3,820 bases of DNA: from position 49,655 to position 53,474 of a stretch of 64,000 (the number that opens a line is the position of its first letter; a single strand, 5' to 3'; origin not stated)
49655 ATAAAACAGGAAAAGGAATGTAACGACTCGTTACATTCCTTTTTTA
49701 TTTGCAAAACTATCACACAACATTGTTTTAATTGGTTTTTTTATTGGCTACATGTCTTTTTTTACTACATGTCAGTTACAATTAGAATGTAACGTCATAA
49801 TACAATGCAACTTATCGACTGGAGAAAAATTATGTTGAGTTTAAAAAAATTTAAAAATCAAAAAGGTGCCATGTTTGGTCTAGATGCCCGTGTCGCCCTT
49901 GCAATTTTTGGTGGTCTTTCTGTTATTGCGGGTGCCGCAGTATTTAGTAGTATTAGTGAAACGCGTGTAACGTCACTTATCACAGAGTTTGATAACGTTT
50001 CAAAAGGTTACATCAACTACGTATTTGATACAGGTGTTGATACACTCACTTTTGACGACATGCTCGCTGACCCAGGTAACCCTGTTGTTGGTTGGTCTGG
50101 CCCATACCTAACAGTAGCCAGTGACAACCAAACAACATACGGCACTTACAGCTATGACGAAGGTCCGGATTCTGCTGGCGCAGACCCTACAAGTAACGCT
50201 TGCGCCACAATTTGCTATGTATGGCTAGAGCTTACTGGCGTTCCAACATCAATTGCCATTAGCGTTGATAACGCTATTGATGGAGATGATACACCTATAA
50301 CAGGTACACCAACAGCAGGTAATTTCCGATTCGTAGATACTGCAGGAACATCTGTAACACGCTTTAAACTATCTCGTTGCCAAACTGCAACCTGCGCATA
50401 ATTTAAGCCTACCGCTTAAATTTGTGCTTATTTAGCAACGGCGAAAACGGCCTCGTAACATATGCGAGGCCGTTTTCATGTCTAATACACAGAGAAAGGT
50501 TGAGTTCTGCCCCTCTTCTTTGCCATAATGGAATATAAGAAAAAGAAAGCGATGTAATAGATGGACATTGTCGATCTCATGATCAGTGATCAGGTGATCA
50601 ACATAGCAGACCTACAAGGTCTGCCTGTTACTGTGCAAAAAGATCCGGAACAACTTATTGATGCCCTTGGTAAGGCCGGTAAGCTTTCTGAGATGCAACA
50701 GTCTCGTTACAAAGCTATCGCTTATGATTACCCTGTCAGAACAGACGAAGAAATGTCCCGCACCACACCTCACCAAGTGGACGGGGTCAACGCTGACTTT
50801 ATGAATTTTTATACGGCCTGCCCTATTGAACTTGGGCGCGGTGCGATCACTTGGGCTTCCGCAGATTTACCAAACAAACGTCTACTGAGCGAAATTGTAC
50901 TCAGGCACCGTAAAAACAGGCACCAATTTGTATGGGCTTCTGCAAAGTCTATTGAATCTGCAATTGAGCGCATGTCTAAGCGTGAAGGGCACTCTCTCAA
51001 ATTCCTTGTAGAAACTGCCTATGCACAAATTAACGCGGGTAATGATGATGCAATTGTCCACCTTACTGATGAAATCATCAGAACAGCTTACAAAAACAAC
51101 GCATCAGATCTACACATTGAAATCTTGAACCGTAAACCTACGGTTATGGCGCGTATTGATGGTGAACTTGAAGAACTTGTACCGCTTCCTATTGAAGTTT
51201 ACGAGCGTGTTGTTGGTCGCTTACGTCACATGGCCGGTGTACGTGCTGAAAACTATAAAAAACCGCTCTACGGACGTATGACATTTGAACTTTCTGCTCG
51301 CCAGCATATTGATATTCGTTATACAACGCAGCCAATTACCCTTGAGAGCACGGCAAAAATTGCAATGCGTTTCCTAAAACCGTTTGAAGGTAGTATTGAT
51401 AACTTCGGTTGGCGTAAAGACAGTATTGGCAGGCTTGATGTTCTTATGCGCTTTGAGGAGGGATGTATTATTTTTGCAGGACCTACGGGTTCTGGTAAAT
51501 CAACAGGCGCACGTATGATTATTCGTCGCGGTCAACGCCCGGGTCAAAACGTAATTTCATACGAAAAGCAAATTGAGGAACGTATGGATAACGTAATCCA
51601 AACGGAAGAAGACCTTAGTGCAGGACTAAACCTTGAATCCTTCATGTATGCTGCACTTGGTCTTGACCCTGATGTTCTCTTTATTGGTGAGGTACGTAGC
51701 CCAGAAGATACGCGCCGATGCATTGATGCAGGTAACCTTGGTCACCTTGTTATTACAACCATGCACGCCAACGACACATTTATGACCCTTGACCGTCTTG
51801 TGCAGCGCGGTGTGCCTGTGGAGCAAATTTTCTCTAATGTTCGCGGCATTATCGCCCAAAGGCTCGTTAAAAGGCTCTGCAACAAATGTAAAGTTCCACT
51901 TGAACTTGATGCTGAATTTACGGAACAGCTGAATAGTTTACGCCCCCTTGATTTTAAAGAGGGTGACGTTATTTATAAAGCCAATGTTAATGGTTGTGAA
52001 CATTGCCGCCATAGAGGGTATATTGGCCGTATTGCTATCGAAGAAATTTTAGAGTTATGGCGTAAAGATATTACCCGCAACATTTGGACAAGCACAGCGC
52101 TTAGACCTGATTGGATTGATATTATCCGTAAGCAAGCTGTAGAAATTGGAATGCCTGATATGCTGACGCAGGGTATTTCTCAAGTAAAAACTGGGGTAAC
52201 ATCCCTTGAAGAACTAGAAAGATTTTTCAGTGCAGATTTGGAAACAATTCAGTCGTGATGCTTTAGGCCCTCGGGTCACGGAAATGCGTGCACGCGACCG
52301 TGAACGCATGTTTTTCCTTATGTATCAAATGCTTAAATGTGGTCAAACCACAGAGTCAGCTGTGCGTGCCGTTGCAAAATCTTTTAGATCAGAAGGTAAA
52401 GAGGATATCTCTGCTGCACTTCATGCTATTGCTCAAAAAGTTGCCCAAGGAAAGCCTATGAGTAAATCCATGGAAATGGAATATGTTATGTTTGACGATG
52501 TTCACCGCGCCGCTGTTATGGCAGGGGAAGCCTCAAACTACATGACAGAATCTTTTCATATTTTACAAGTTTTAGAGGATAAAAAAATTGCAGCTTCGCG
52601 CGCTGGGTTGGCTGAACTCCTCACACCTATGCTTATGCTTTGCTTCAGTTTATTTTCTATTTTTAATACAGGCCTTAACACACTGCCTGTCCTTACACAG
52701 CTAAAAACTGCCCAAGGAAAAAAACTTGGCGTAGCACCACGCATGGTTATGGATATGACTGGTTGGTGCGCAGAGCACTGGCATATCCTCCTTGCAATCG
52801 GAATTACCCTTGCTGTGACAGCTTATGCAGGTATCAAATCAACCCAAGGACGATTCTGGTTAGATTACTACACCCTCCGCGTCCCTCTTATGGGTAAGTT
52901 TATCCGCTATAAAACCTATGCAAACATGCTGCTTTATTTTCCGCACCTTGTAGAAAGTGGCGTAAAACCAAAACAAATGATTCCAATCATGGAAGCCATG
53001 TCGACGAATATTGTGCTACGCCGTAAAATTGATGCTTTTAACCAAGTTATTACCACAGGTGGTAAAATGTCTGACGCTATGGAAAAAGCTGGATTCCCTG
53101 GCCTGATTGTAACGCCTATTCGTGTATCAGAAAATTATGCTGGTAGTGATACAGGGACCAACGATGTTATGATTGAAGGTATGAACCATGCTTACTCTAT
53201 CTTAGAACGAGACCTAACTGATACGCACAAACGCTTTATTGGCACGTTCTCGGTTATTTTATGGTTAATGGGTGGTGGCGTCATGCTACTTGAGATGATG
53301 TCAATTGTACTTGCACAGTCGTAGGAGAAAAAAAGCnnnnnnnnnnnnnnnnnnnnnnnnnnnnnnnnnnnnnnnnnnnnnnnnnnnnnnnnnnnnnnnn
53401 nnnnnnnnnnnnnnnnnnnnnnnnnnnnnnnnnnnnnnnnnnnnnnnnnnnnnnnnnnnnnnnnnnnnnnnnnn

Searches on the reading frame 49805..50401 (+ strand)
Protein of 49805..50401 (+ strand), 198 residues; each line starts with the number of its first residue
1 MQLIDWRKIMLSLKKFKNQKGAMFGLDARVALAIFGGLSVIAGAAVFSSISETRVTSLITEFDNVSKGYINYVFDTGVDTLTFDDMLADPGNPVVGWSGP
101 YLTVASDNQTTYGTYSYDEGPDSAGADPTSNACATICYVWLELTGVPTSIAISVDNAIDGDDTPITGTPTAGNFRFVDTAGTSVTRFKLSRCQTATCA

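Call 5: search_protein_families(library=pfam, proteins=[window:49805-50401:+], max_evalue=0.01)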
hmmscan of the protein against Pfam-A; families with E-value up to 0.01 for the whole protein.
window:49805-50401:+ (198 aa): 0 families

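Call 6: search_protein_families(library=ncbifam, proteins=[window:49805-50401:+], max_evalue=0.01)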
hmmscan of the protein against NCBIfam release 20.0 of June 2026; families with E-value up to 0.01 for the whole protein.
window:49805-50401:+ (198 aa): 0 families

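Call 74: find_homologous_proteins(query=A7, max_evalue=0.01)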
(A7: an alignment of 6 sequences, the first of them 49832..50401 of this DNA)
Query A7 (6 sequences) (189 aa, profile of the alignment): 827 proteins with E <= 0.01 among 8000 candidates; the best 120 are listed.
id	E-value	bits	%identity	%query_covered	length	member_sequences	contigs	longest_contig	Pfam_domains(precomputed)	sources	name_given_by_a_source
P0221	1.2e-85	304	100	99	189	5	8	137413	-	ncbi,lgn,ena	-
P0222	1.7e-84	300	71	97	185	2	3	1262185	-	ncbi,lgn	-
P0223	1.3e-81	291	51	100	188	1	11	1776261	-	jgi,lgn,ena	jgi:hypothetical protein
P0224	4.9e-81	289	71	97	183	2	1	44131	-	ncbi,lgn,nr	ncbi:MAG: hypothetical protein VX730_03020 [Pseudomonadota bacterium]|nr:hypothetical protein [Pseud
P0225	3.6e-80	286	71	99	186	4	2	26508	-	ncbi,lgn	-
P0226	6.9e-79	282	44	96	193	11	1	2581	-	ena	-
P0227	1.3e-78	281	42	97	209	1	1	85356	-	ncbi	-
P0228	1.9e-78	280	52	100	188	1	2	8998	-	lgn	-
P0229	7.1e-78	279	70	100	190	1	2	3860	-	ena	-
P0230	3.5e-77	276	46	79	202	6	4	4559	-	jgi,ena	-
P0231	1.5e-75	271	44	87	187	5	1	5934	-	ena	-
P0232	8.9e-75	269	44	87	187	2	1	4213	-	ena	-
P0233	3.5e-74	267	45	94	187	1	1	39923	-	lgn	-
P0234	5.2e-74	266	68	99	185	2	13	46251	-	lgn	-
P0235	7.9e-74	265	44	87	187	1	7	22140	-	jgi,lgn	jgi:hypothetical protein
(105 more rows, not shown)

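Call 79: search_solved_structures(query=A7, max_evalue=10, show_alignments=2)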
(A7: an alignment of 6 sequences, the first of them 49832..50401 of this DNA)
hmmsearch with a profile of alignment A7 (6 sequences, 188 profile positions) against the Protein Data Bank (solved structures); distinct sequences matched with E-value up to 10: 1.
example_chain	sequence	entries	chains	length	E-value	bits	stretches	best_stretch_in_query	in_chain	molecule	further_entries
1f5m_A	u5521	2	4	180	0.7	12.8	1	50-113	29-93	GAF | UPF0067 GAF domain-containing protein YKL069W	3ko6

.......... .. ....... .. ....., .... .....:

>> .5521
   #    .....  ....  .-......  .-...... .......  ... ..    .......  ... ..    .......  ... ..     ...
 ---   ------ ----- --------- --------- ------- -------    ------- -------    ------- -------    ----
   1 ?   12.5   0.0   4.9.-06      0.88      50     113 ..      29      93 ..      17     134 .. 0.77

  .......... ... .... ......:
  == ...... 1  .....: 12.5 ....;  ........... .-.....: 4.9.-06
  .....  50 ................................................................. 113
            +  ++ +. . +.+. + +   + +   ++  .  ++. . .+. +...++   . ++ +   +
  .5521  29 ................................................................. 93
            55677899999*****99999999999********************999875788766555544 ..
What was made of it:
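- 49805..50401 (+): Major pilin-like protein (198 aa ORF; likely start at M10, position 49832). Its class III-type signal is KNQKG|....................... There is no Pfam or PDB sequence hit (calls 5, 79).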

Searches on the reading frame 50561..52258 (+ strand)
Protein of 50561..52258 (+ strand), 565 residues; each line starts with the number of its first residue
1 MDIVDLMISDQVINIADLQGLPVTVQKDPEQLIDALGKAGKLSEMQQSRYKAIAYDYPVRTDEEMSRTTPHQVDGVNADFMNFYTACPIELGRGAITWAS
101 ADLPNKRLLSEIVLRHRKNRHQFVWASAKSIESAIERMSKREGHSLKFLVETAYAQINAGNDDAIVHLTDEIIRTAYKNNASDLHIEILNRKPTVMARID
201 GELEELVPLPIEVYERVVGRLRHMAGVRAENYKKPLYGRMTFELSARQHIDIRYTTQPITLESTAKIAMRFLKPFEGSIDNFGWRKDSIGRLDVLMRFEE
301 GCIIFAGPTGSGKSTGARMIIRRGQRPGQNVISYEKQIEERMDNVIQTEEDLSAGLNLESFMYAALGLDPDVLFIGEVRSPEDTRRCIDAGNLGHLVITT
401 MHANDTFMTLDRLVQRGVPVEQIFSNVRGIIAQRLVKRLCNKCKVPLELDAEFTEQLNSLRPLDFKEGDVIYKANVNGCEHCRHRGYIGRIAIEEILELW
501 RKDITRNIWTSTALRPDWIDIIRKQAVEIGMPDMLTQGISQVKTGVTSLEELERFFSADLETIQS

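Call 5: search_protein_families(library=pfam, proteins=[window:50561-52258:+], max_evalue=0.01)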
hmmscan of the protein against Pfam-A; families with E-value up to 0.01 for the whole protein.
window:50561-52258:+ (565 aa): 3 families
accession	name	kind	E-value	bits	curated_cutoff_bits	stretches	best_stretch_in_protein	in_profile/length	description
PF00437.27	T2SSE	-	4e-67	226.9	24.9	1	161-554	4-370/370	Type II/IV secretion system protein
PF05157.20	MshEN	-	6.8e-05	23.2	23.1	1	56-143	2-88/90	MshEN domain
PF20720.3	nSTAND3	-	0.0024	18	27.2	1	299-341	16-57/155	Novel STAND NTPase 3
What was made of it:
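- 50561..52258 (+): Assembly ATPase of PilB/GspE type (565 aa), with a weak MshEN N-domain and a C-terminal CxxC...CxxC. T2SSE at E=4e-67 (call 5).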

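Call 6: search_protein_families(library=ncbifam, proteins=[window:50561-52258:+], max_evalue=0.01)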
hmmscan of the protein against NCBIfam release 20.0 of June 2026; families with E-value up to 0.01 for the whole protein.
window:50561-52258:+ (565 aa): 17 families
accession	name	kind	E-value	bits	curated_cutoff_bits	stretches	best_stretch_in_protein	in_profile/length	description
TIGR02538.1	type_IV_pilB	equivalog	8.9e-73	245.8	675.65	1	3-555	2-561/564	type IV-A pilus assembly ATPase PilB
TIGR02533.1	type_II_gspE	equivalog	1.5e-69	234.9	630.25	1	129-554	71-484/486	type II secretion system ATPase GspE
NF053534.1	T4PilAsmATPsTfpB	equivalog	1.1e-68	232.1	850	1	125-553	160-579/584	type IV pilus assembly ATPase TfpB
NF007755.0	PRK10436.1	equivalog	4.1e-65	220.3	617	1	84-557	17-460/465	type II secretion system protein GspE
NF041000.1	ATPase_ComGA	equivalog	3e-44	151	300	1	171-437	2-266/267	competence type IV pilus ATPase ComGA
TIGR01420.1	pilT_fam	subfamily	5.2e-27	95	319.1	1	170-445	3-277/343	PilT/PilU family type 4a pilus ATPase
TIGR02525.1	plasmid_TraJ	equivalog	1.6e-12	47.1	368.3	1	260-436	113-298/372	plasmid transfer ATPase TraJ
TIGR02782.1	TrbB_P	equivalog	1.5e-09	37.6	304.55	1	303-415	139-254/303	P-type conjugative transfer ATPase TrbB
TIGR02524.1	dot_icm_DotB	equivalog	6.1e-09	35.5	463.3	1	299-439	133-288/358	Dot/Icm type IV secretion system ATPase DotB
TIGR02788.1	VirB11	equivalog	2e-08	33.7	249.95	1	302-415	146-264/308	P-type DNA transfer ATPase VirB11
NF010469.0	PRK13894.1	subfamily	1.7e-07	30.9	508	1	303-414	152-265/320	conjugal transfer ATPase TrbB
NF010407.0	PRK13833.1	subfamily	1e-05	25.1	499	1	303-420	147-266/323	conjugal transfer protein TrbB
NF058587.1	archaellum_moto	equivalog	1.2e-05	24.3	550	1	348-433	326-414/527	archaellum flagellar ATPase motor FlaI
TIGR01313.1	therm_gnt_kin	subfamily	0.00062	19.6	113.75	0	113-164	88-139/164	gluconokinase, GntK/IdnK-type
TIGR03819.1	heli_sec_ATPase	hypoth_equivalog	0.0017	17.6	373.15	1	304-407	182-291/340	TadA family conjugal transfer-associated ATPase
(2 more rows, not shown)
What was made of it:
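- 50561..52258 (+): NCBIfam scores: PilB 246, GspE 235, PilT 95, TadA family 17.6 bits, all below cutoffs (call 6).
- Checked: The ATPase 50561-52258 matches T2SSE at E=4e-67 plus a weak MshEN hit; NCBIfam scores are PilB 246 bits, GspE 235 and the TadA family 17.6 (calls 5, 6).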

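Call 87: search_solved_structures(query=window:50561-52258:+, max_evalue=1e-10)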
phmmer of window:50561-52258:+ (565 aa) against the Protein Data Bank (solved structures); distinct sequences matched with E-value up to 1e-10: 22.
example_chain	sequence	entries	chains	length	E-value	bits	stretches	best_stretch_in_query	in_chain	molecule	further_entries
6olj_C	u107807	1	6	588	5.3e-49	170.4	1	155-559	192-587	Type IV pilus biogenesis ATPase PilB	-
5tsg_B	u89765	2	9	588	6e-49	170.2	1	155-559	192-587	Type IV pilus biogenesis ATPase PilB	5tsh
6f8l_G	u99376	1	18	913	1.3e-48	169.1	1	31-552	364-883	Type IV pilus assembly protein PilF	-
5oiu_A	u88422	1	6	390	2.9e-48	167.9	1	167-552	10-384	Type IV pilus assembly protein PilF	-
6ejf_A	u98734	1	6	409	3e-48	167.9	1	169-552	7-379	Type IV pilus assembly protein PilF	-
5it5_F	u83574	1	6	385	4.5e-48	167.3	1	169-552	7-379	ATP binding motif-containing protein PilF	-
3jc8_Ba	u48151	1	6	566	1.4e-47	165.6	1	5-552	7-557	Type IV-A pilus assembly ATPase PilB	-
1p9r_A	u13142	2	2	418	1.7e-47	165.4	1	160-554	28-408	General secretion pathway protein E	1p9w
4ksr_A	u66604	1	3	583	3.8e-47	164.3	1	160-555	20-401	Type II secretion system protein E, Hemolysin-coregulated protein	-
4kss_A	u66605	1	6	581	3.9e-47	164.2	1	160-555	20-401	Type II secretion system protein E, hemolysin-coregulated protein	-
4pht_A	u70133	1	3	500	3.9e-46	160.9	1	161-554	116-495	General secretory pathway protein E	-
5zfr_A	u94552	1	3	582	1.1e-45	159.4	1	159-559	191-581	Type IV pilus biogenesis ATPase PilB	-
8dze_A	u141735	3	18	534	1.7e-20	76.3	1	177-498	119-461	BfpD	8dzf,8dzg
5fl3_A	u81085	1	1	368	2.8e-17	65.7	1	171-439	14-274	PILI RETRACTION PROTEIN PILT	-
2ewv_A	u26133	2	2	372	1.6e-16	63.2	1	171-441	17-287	twitching motility protein PilT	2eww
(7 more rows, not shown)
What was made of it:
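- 50561..52258 (+): PDB scores: PilB 170, GspE 165, BfpD 76 bits (call 87).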

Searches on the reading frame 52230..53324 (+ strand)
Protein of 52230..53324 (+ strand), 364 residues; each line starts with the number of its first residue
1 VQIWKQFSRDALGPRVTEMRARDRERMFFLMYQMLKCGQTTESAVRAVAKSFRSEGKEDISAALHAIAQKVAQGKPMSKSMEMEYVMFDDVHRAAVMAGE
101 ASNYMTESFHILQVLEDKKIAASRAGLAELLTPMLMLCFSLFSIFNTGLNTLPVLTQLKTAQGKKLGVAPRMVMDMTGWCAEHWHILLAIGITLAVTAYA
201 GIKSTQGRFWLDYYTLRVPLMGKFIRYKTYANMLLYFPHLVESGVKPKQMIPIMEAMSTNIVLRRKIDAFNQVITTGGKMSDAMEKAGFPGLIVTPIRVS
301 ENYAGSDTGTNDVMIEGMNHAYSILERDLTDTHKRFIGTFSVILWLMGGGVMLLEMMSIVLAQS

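Call 5: search_protein_families(library=pfam, proteins=[window:52230-53324:+], max_evalue=0.01)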
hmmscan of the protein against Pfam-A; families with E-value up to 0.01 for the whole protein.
window:52230-53324:+ (364 aa): 1 family
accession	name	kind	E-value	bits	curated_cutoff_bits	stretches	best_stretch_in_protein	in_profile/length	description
PF00482.28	T2SSF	-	2.2e-14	53.9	25.2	1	30-144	4-116/125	Type II secretion system (T2SS), protein F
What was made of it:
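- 52230..53324 (+): Inner-membrane platform protein of GspF/PilC type (364 aa ORF; gene callers in related loci give 346 aa). T2SSF at E=2.2e-14 (call 5).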

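Call 6: search_protein_families(library=ncbifam, proteins=[window:52230-53324:+], max_evalue=0.01)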
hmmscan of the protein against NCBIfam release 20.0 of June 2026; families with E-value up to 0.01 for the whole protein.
window:52230-53324:+ (364 aa): 6 families
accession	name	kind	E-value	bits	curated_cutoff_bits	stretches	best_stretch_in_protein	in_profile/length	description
TIGR02120.1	GspF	equivalog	2.4e-26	92.9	424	1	34-361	75-392/401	type II secretion system inner membrane protein GspF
NF052607.1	T4PiliAsmPilCThrm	equivalog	5.7e-19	68.5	700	1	44-343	85-377/406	type IV pilus assembly protein PilC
NF052606.1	T4PiliAsmPilCMyx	equivalog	1.2e-14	54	700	1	63-322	118-373/419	type IV pilus assembly protein PilC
NF007861.0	PRK10573.1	equivalog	2.5e-14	53.2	401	1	32-333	69-364/401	protein transport protein HofC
NF047826.1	T3SSXpsF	equivalog_domain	3.2e-13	49.3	650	1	56-352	97-386/405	type II secretion system protein XpsF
NF041012.2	T4P_ComGB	equivalog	2.8e-10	40.1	240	1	24-289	3-260/332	competence type IV pilus assembly protein ComGB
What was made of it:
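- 52230..53324 (+): GspF scores 92.9 bits against a cutoff of 424 (call 6).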

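Call 88: search_solved_structures(query=window:52230-53324:+, max_evalue=0.01)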
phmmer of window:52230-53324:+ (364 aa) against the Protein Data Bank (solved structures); distinct sequences matched with E-value up to 0.01: 3.
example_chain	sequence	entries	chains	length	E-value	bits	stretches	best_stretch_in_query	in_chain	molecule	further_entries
3jc8_Ca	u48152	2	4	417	5.5e-07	32.2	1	61-313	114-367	Type 4 fimbrial assembly protein PilC | PilC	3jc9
2vma_A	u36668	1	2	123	0.0019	20.6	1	33-110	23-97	GENERAL SECRETION PATHWAY PROTEIN F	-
2vmb_A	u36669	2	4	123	0.0021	20.4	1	33-109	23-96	GENERAL SECRETION PATHWAY PROTEIN F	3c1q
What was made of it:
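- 52230..53324 (+): PilC 3jc8 matches at E=5.5e-7 (call 88).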
